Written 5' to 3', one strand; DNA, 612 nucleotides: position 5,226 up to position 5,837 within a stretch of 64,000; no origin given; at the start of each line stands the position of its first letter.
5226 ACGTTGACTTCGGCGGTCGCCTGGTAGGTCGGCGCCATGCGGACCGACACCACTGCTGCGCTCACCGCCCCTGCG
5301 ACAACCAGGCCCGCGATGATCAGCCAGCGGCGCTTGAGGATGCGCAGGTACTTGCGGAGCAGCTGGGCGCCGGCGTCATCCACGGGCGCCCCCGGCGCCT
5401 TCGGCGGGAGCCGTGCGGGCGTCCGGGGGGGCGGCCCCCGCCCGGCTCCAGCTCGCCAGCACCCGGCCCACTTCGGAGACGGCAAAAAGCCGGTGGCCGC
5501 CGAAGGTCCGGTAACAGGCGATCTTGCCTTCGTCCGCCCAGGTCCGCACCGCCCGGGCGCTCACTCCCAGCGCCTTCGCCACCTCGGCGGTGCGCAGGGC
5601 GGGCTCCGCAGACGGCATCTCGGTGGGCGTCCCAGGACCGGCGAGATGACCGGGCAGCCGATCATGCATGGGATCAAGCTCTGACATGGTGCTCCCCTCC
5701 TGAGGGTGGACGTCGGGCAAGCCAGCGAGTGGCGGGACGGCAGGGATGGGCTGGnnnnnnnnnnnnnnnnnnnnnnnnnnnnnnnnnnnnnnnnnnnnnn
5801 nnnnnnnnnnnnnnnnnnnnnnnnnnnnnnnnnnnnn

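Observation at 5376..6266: Wzc BY-kinase and Wzb phosphatase separated by two mini-regulators (BldC-like HTH and sigma-region-4-only protein)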

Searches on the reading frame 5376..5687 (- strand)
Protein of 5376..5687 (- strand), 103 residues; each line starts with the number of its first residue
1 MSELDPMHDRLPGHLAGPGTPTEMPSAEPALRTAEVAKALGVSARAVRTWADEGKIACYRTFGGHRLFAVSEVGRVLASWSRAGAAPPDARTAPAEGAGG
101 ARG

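Call 3: search_protein_families(library=pfam, proteins=[window:5376-5687:-], max_evalue=0.1)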
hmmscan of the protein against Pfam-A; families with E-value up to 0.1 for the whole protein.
window:5376-5687:- (103 aa): 11 families
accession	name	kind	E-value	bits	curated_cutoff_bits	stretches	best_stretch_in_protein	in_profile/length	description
PF00376.29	MerR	-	1.4e-10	41.3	28.2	1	32-68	1-38/38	MerR family regulatory protein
PF12728.13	HTH_17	-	1.2e-09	38.7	27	1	31-77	2-47/51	Helix-turn-helix domain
PF13411.12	MerR_1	-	1.9e-06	28.3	21.6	1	32-76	2-46/69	MerR HTH family regulatory protein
PF14549.12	P22_Cro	-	0.0029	17.8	30.2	1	34-52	13-31/60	DNA-binding transcriptional regulator Cro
PF21531.3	Rv2175c_wHTH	-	0.0057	17.1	27.1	1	24-60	9-45/57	DNA-binding protein Rv2175c, wHTH domain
PF13384.12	HTH_23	-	0.006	16.8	24.6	1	31-50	18-37/50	Homeodomain-like domain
PF08281.18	Sigma70_r4_2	-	0.015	15.4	25.7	1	32-51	28-47/54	Sigma-70, region 4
PF13338.12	AbiEi_4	-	0.026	15.1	25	1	31-56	14-38/49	Transcriptional regulator, AbiEi antitoxin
PF15943.11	YdaS_toxin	-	0.057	13.7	30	1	34-52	12-30/65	Bacterial toxin YdaS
PF01527.26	HTH_Tnp_1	-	0.064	13.9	24.1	0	27-51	20-44/75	Transposase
PF04703.18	FaeA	-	0.083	13.7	20.7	0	30-49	15-34/62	FaeA-like protein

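Call 7: find_homologous_proteins(query=window:5376-5687:-)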
Query window:5376-5687:- (103 aa): 57 proteins with E <= 0.001 among 76 candidates.
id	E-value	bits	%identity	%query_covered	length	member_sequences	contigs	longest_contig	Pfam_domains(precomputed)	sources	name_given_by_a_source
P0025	7.2e-56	205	100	94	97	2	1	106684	PF12728.14,PF00376.30,PF13411.13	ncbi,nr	ncbi:MAG TPA: helix-turn-helix domain-containing protein [Actinomycetota bacterium]|nr:helix-turn-he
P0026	4.6e-30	122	78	77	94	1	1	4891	PF12728.14,PF00376.30,PF13411.13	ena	-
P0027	9.4e-30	121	75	79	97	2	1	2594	PF12728.14,PF00376.30,PF13411.13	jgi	-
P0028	2.6e-29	119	72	82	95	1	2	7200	PF12728.14,PF00376.30,PF13411.13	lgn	-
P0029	2.8e-28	116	89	60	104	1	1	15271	PF12728.14,PF00376.30,PF13411.13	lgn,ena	-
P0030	1.4e-27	114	74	74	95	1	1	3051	PF12728.14,PF00376.30,PF13411.13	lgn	-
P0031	1.8e-27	113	77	69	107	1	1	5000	PF12728.14,PF00376.30,PF13411.13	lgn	-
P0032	3.7e-27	112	90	58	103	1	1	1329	PF12728.14,PF00376.30,PF13411.13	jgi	jgi:excisionase family DNA binding protein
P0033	6.1e-26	108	79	59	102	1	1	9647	PF12728.14,PF00376.30,PF13411.13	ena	-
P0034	9.8e-26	108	83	57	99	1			PF12728.14,PF00376.30,PF13411.13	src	-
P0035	1.3e-25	107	85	57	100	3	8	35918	PF12728.14,PF00376.30,PF13411.13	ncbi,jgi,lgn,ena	-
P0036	1.7e-25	107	78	65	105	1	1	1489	PF12728.14,PF00376.30,PF13411.13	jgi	jgi:excisionase family DNA binding protein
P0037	1.7e-25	107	78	65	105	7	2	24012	PF12728.14,PF00376.30,PF13411.13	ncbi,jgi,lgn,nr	ncbi:MAG: hypothetical protein JWL57_1786 [Actinobacteria bacterium]|jgi:excisionase family DNA bind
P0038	2.0e-25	107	86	56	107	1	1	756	PF12728.14,PF00376.30,PF13411.13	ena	-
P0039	2.2e-25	107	86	56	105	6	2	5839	PF12728.14,PF00376.30,PF13411.13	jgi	jgi:excisionase family DNA binding protein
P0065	5.1e-24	102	81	56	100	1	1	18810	PF12728.14,PF00376.30,PF13411.13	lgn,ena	-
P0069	1.1e-22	98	81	55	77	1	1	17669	PF12728.14,PF00376.30,PF13411.13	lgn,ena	-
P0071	4.4e-22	96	72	66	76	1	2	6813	PF12728.14,PF00376.30,PF13411.13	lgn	-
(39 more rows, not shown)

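Call 12: search_solved_structures(query=window:5376-5687:-, max_evalue=1, show_alignments=3)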
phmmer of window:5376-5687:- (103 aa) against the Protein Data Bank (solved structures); distinct sequences matched with E-value up to 1: 11.
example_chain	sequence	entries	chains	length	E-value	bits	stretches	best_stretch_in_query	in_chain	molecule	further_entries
6ama_A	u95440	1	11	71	3.3e-09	40.2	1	22-79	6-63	Putative DNA-binding protein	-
6amk_A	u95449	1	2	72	4.1e-08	36.7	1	23-79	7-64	Putative DNA-binding protein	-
8jbs_A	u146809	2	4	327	2e-07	34.5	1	25-84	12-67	Putative cobalamin binding protein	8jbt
3whp_A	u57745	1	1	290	0.009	19.5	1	32-90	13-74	Probable transcriptional regulator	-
5c8d_A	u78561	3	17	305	0.011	19.3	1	31-90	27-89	Light-dependent transcriptional regulator CarH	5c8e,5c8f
7tec_A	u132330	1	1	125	0.03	17.8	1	27-76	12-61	HTH-type transcriptional regulator GlnR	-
5i41_B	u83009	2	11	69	0.035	17.6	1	32-79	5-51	Chromosome-anchoring protein RacA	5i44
4r4e_B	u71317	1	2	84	0.2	15.2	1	36-77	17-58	HTH-type transcriptional regulator GlnR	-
4ook_A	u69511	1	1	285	0.96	13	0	29-78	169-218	Methionine aminopeptidase 2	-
3pka_A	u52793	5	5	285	0.97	13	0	29-78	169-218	Methionine aminopeptidase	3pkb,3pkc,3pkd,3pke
3iu7_A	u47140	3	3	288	0.99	12.9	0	29-78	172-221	Methionine aminopeptidase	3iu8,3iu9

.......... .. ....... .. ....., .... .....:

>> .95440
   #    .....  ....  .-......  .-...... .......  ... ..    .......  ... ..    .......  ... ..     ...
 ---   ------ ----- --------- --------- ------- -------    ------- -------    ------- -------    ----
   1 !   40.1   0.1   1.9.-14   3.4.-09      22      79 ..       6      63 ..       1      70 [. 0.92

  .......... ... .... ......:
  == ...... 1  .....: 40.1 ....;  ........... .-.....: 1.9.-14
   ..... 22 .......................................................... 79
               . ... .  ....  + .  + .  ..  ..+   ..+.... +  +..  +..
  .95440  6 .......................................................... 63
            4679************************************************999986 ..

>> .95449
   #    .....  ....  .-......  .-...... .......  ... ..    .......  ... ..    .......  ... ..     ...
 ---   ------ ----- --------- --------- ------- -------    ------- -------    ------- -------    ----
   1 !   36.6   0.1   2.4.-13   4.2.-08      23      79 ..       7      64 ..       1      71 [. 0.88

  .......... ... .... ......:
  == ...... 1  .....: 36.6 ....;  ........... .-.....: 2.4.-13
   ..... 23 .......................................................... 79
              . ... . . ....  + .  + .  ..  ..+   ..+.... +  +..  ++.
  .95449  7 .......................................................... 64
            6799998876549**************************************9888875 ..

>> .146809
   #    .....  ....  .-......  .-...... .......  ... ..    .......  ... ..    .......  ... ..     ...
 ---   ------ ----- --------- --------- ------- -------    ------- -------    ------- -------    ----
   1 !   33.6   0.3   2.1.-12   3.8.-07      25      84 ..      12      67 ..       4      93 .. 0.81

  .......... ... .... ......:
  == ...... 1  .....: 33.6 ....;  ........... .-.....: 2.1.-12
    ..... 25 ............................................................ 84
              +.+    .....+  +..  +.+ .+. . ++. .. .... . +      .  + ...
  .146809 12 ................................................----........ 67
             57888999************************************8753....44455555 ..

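Call 15: search_protein_families(library=ncbifam, proteins=[window:5376-5687:-], max_evalue=0.01)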
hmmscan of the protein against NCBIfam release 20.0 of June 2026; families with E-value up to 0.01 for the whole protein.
window:5376-5687:- (103 aa): 5 families
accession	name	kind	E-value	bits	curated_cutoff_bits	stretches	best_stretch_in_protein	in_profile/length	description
NF033787.1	HTH_BldC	subfamily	3.3e-12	46.1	77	1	31-76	3-48/49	BldC family transcriptional regulator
TIGR01764.1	excise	domain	7.8e-09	35.8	28.8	1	31-73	2-43/49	excisionase family DNA-binding protein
NF033518.0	transpos_IS607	equivalog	0.00023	20.7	110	1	35-81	2-48/187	IS607 family transposase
NF052513.1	TransRegCarH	equivalog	0.0027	17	400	1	33-88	9-67/274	HTH-type transcriptional repressor CarH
NF009648.0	PRK13182.1-4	equivalog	0.005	16.9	170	1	32-73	2-43/184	chromosome-anchoring protein RacA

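Call 18: find_encoding_contigs(protein=P0035, flank=8000, max_places=4)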
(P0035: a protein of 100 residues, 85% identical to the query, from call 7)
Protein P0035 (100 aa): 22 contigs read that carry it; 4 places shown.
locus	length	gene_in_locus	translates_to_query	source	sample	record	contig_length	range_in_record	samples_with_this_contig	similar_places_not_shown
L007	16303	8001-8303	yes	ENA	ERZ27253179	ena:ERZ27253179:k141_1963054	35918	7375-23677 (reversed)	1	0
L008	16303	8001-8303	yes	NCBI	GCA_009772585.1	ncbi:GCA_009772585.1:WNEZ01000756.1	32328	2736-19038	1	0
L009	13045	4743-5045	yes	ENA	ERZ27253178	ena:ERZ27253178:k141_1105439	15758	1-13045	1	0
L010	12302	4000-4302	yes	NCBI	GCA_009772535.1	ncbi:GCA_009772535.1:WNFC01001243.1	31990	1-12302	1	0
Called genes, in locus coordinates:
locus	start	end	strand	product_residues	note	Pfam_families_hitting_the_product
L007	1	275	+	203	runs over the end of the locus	-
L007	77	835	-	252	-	PF01451:LMWPc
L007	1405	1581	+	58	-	-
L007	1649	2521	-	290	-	-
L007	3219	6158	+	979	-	PF00953:Glycos_transf_4, PF13196:DUF4012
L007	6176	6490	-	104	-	-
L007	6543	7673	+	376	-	PF13439:Glyco_transf_4, PF00534:Glycos_transf_1, PF13692:Glyco_trans_1_4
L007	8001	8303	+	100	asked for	PF12728:HTH_17, PF00376:MerR, PF13411:MerR_1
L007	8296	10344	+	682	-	PF02706:Wzz, PF10609:ParA (faint), PF01656:CbiA (weak), PF13614:AAA_31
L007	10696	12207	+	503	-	PF13727:CoA_binding_3 (weak), PF02397:Bac_transf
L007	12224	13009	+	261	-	PF05050:Methyltransf_21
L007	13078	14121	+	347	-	PF13439:Glyco_transf_4, PF13579:Glyco_trans_4_4, PF20706:GT4-conflict, PF00534:Glycos_transf_1, PF13692:Glyco_trans_1_4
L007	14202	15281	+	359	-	PF13692:Glyco_trans_1_4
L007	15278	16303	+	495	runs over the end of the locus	-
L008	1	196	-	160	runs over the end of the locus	-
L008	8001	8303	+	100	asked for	PF12728:HTH_17, PF00376:MerR, PF13411:MerR_1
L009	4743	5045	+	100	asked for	PF12728:HTH_17, PF00376:MerR, PF13411:MerR_1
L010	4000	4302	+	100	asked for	PF12728:HTH_17, PF00376:MerR, PF13411:MerR_1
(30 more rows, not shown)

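Call 19: find_encoding_contigs(protein=P0037, flank=8000, max_places=3)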
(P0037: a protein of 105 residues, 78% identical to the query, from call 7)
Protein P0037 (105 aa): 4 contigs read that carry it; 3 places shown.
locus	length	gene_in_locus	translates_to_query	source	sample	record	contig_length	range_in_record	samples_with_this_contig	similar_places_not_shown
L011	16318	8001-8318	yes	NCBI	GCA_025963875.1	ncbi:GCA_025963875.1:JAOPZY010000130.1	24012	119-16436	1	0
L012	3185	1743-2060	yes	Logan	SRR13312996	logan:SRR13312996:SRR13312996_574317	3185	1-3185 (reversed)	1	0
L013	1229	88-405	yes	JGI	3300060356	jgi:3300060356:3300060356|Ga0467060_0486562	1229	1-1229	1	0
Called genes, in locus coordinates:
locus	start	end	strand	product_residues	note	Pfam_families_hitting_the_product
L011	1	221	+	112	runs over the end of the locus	PF22691:Thiolase_C_1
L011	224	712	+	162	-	PF12172:zf-ChsH2, PF01796:OB_ChsH2_C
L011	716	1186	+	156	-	PF12172:zf-ChsH2 (weak), PF01796:OB_ChsH2_C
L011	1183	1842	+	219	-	-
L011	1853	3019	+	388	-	PF02771:Acyl-CoA_dh_N, PF02770:Acyl-CoA_dh_M, PF00441:Acyl-CoA_dh_1, PF08028:Acyl-CoA_dh_2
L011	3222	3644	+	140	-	-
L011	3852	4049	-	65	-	-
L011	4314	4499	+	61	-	-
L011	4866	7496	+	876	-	-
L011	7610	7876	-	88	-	PF01451:LMWPc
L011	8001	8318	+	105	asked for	PF12728:HTH_17, PF13411:MerR_1, PF00376:MerR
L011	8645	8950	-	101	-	-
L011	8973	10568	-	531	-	PF01039:Carboxyl_trans, PF03255:ACCA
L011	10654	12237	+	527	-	PF00083:Sugar_tr (weak), PF07690:MFS_1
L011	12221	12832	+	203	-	PF00440:TetR_N, PF17754:TetR_C_14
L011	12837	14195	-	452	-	PF00781:DAGK_cat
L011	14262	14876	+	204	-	PF03992:ABM (faint)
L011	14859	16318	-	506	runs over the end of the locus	PF03816:LytR_cpsA_psr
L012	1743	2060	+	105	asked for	PF12728:HTH_17, PF13411:MerR_1, PF00376:MerR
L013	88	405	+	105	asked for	PF12728:HTH_17, PF13411:MerR_1, PF00376:MerR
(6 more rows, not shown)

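Call 20: find_encoding_contigs(protein=P0065, flank=8000, max_places=3)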
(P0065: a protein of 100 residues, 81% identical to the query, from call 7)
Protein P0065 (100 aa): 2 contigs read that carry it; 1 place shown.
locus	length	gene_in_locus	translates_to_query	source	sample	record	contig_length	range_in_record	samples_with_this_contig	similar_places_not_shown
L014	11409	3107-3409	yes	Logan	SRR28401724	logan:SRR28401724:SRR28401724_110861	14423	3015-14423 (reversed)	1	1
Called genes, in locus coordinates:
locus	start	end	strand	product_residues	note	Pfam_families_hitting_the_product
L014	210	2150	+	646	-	PF13196:DUF4012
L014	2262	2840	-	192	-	PF01451:LMWPc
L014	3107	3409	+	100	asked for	PF12728:HTH_17, PF00376:MerR, PF13411:MerR_1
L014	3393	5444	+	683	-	PF02706:Wzz (weak), PF01656:CbiA (weak), PF10609:ParA (weak), PF13614:AAA_31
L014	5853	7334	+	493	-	PF13727:CoA_binding_3 (weak), PF02397:Bac_transf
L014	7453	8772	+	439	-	PF13439:Glyco_transf_4, PF13579:Glyco_trans_4_4 (weak), PF09314:DUF1972 (weak), PF13692:Glyco_trans_1_4 (weak)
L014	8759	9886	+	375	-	PF13579:Glyco_trans_4_4 (weak), PF13439:Glyco_transf_4 (weak), PF13692:Glyco_trans_1_4, PF00534:Glycos_transf_1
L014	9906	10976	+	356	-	PF20706:GT4-conflict, PF00534:Glycos_transf_1, PF13692:Glyco_trans_1_4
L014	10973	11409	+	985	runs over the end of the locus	PF04932:Wzy_C (weak), PF01943:Polysacc_synt, PF13440:Polysacc_synt_3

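Call 51: find_encoding_contigs(protein=P0069, flank=7000, max_places=2)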
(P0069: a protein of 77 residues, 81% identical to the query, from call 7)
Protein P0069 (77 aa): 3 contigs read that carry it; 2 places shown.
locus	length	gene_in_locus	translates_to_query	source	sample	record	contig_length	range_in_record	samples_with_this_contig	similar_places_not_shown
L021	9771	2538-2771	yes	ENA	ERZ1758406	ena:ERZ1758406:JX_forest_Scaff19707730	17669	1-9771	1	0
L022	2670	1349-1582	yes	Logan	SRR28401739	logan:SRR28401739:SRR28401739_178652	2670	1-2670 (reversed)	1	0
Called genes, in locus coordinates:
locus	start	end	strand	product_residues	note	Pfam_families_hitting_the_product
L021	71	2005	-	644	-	PF13727:CoA_binding_3, PF04321:RmlD_sub_bind, PF01073:3Beta_HSD, PF01370:Epimerase, PF02719:Polysacc_synt_2, PF07993:NAD_binding_4 (faint), PF16363:GDP_Man_Dehyd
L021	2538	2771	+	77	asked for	PF00376:MerR, PF12728:HTH_17, PF13411:MerR_1 (weak)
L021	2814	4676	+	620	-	PF02706:Wzz, PF01656:CbiA (faint), PF10609:ParA, PF13614:AAA_31 (weak)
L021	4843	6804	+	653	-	PF13196:DUF4012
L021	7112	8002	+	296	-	-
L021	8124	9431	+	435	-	PF03721:UDPG_MGDP_dh_N, PF03807:F420_oxidored (faint), PF00984:UDPG_MGDP_dh, PF03720:UDPG_MGDP_dh_C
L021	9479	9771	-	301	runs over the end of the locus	PF00140:Sigma70_r1_2, PF04542:Sigma70_r2, PF04539:Sigma70_r3, PF04545:Sigma70_r4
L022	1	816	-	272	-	?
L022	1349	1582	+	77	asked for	PF00376:MerR, PF12728:HTH_17, PF13411:MerR_1 (weak)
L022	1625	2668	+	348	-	?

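Call 52: find_encoding_contigs(protein=P0033, flank=7000, max_places=2)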
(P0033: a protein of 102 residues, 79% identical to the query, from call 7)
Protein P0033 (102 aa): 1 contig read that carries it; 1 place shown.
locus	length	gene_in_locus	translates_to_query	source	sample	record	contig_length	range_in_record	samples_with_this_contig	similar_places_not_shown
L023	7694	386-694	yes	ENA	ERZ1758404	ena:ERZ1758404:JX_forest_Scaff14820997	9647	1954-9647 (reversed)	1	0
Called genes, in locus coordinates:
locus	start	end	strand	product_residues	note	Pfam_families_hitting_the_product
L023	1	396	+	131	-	?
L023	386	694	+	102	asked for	PF12728:HTH_17, PF00376:MerR, PF13411:MerR_1 (weak)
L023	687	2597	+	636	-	-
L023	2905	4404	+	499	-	PF13727:CoA_binding_3, PF02397:Bac_transf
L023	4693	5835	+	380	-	PF09314:DUF1972 (faint), PF13439:Glyco_transf_4 (weak), PF00534:Glycos_transf_1, PF13692:Glyco_trans_1_4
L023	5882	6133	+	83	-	-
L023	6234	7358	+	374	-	PF13579:Glyco_trans_4_4 (weak), PF20706:GT4-conflict, PF00534:Glycos_transf_1, PF13692:Glyco_trans_1_4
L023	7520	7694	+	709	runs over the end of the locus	?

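Call 53: find_encoding_contigs(protein=P0071, flank=7000, max_places=2)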
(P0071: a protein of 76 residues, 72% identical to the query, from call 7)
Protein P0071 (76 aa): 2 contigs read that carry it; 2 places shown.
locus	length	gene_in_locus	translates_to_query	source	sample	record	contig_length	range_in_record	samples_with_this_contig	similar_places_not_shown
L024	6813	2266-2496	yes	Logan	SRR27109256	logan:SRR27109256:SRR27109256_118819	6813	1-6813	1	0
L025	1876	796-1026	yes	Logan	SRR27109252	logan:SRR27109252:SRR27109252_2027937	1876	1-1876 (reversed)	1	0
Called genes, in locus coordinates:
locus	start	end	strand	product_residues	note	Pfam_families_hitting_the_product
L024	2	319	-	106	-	?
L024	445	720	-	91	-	PF01842:ACT (weak)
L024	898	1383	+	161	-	PF13577:SnoaL_4, PF07366:SnoaL (weak), PF12680:SnoaL_2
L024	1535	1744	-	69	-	PF15919:HicB_lk_antitox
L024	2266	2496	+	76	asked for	PF12728:HTH_17, PF00376:MerR, PF13411:MerR_1 (weak)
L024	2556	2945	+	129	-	-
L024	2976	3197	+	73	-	PF12728:HTH_17, PF13411:MerR_1 (weak), PF00376:MerR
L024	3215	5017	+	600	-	PF10609:ParA (weak)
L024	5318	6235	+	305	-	PF01061:ABC2_membrane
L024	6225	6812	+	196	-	?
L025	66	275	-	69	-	PF15919:HicB_lk_antitox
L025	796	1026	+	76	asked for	PF12728:HTH_17, PF00376:MerR, PF13411:MerR_1 (weak)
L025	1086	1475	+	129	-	-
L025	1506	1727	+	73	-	PF12728:HTH_17, PF13411:MerR_1 (weak), PF00376:MerR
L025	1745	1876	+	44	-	?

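Call 56: predict_structure(alignment_id=A3)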
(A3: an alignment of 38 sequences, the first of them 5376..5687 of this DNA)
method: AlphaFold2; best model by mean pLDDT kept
length: 103 residues; sequences in the alignment: 38
mean_pLDDT: 70.4   pTM: 0.48
mean pLDDT of the five models: 70.4, 69.5, 69.3, 69.2, 68.7
residues with pLDDT >= 90: 13; 70-90: 40; 50-70: 31; < 50: 19
segments of 3 or more residues with pLDDT < 50: 85-87, 89-95, 97-100
pLDDT, mean of each block of 10 residues (from residue 1): 61 56 56 89 90 88 83 86 56 45 51
secondary structure, 60 per line:
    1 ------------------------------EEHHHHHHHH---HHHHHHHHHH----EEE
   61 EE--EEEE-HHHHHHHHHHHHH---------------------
elements in order: H33-40 H44-53 E58-62 E65-68 H70-82
